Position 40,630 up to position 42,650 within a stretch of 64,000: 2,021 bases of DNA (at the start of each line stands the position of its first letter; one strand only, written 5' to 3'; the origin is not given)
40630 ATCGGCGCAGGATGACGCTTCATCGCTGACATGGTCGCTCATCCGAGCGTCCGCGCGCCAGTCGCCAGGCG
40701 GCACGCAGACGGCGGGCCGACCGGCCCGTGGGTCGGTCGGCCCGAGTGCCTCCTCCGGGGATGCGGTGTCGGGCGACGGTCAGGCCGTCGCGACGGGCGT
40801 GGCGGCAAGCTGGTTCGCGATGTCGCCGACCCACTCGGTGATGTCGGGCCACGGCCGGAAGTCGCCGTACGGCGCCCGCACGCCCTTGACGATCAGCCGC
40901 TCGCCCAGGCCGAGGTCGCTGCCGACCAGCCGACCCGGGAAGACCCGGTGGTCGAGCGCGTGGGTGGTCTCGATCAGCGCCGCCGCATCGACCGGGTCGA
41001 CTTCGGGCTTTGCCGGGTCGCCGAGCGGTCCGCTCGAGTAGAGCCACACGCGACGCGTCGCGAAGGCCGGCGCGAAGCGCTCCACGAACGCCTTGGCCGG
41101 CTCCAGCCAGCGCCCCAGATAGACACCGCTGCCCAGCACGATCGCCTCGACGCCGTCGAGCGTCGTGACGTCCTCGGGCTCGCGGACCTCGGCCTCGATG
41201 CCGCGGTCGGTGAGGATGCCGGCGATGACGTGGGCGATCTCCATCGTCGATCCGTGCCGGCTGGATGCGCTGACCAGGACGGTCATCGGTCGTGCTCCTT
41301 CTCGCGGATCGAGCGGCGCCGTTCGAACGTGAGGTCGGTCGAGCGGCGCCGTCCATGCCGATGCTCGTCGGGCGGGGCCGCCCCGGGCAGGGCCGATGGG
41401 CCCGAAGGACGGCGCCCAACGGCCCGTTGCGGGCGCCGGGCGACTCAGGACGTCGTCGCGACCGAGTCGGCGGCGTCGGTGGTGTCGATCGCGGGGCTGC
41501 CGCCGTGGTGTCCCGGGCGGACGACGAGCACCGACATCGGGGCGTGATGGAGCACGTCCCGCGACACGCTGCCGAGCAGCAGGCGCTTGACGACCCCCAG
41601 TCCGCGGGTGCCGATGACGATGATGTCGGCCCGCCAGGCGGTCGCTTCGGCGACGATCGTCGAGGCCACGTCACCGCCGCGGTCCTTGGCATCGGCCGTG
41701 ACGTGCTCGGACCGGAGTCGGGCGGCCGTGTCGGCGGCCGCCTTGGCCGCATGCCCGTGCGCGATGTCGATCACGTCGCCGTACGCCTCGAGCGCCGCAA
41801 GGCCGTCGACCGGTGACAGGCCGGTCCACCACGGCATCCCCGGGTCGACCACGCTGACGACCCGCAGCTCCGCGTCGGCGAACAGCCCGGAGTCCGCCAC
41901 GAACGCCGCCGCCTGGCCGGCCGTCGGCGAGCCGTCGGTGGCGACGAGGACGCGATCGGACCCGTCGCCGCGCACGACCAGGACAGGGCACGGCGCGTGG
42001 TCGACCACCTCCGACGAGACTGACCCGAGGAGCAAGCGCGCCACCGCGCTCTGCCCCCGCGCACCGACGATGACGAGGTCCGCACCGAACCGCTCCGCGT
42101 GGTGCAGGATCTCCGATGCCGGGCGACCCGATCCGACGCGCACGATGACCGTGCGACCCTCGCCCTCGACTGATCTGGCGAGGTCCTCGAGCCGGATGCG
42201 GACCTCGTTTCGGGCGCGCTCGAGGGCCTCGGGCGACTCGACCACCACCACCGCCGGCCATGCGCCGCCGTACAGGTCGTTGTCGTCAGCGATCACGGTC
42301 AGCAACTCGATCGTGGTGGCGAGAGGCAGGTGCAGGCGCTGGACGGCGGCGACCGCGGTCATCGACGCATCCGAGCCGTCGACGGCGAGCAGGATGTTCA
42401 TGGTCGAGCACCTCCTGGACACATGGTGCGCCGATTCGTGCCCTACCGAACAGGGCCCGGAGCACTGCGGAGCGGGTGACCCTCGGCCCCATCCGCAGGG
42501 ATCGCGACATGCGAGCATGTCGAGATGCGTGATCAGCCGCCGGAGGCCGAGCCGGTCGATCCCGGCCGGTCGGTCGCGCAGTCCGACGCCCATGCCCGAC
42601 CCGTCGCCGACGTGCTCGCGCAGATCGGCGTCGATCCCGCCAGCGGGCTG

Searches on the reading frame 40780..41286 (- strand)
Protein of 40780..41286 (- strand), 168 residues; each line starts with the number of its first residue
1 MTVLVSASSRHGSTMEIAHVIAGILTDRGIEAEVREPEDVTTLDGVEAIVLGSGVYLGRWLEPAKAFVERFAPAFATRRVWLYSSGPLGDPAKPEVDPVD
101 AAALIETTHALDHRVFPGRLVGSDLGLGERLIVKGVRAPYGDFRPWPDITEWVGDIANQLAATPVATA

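Call 20: search_protein_families(library=pfam, proteins=[window:40780-41286:-], max_evalue=0.001)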
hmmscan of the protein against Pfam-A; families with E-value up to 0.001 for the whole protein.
window:40780-41286:- (168 aa): 1 family
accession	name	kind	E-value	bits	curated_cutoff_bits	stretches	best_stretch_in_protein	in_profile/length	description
PF12724.12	Flavodoxin_5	-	2.5e-16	60.7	27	1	5-137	2-135/145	Flavodoxin domain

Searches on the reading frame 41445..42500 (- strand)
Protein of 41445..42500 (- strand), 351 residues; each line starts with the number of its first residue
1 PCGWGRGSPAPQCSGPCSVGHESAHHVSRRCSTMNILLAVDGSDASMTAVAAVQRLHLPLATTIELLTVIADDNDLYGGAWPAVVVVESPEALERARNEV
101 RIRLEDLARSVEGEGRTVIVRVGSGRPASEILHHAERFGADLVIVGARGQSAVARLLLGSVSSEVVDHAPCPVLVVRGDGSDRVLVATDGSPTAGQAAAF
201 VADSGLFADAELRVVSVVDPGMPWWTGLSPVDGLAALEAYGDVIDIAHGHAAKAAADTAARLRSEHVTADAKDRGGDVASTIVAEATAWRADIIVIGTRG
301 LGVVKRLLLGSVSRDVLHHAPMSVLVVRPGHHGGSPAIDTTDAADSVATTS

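Call 20: search_protein_families(library=pfam, proteins=[window:41445-42500:-], max_evalue=0.001)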
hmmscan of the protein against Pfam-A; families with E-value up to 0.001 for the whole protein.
window:41445-42500:- (351 aa): 1 family
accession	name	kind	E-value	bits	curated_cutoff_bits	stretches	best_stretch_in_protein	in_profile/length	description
PF00582.32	Usp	-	8.6e-55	185.6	24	2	35-177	4-141/141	Universal stress protein family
